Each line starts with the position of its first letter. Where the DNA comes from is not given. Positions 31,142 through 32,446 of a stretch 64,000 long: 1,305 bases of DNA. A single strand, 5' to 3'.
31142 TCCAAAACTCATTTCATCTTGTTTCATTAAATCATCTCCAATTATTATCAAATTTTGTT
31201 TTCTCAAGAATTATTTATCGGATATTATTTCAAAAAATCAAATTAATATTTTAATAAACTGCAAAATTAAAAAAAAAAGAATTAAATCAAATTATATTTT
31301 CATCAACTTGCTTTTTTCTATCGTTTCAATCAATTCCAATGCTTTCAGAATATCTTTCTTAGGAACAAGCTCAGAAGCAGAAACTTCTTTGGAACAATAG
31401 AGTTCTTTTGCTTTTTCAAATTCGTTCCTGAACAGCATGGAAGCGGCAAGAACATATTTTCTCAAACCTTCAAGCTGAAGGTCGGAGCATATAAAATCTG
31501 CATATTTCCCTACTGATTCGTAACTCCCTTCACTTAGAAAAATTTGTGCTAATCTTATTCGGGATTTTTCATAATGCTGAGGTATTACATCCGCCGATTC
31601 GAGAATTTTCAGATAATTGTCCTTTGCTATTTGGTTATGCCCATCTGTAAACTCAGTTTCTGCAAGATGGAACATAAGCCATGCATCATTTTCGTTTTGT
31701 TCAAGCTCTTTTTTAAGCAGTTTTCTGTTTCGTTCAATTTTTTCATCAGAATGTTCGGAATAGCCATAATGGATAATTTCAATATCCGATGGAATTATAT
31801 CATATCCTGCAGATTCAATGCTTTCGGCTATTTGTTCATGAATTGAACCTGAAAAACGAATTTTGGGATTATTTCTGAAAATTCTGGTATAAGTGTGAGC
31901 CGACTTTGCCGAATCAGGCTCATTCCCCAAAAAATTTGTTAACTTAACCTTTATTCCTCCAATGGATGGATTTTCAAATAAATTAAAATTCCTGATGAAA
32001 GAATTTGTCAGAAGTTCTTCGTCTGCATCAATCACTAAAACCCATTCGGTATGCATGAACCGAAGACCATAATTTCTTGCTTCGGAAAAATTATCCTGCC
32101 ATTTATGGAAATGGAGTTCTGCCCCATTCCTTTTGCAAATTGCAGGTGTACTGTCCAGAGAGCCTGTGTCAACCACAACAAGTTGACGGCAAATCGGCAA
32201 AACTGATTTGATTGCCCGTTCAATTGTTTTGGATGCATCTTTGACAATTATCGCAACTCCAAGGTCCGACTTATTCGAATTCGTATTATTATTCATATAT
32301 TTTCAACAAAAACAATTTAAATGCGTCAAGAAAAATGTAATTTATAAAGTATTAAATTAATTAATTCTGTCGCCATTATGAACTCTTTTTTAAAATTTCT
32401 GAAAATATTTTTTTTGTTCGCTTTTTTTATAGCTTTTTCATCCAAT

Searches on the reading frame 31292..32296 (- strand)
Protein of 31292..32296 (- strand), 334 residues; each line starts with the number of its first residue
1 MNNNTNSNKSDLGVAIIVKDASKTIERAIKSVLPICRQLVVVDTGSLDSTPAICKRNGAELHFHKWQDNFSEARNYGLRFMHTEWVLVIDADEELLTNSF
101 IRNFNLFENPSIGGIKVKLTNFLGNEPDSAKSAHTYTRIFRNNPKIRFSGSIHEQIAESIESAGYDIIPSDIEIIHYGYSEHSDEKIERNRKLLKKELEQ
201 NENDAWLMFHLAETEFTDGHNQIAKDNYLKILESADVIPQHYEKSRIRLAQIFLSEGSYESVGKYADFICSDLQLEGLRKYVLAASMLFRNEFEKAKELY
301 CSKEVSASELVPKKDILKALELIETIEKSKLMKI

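Call 18: search_protein_families(library=pfam, proteins=[window:31292-32296:-])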
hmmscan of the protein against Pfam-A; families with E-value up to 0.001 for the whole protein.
window:31292-32296:- (334 aa): 2 families
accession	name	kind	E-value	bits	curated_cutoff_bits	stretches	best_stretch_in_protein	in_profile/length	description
PF00535.33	Glycos_transf_2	-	1.3e-12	48.4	23.3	1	14-126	2-122/168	Glycosyl transferase family 2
PF13704.12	Glyco_tranf_2_4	-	1e-05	26.4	27.5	1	24-98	6-87/98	Glycosyl transferase family 2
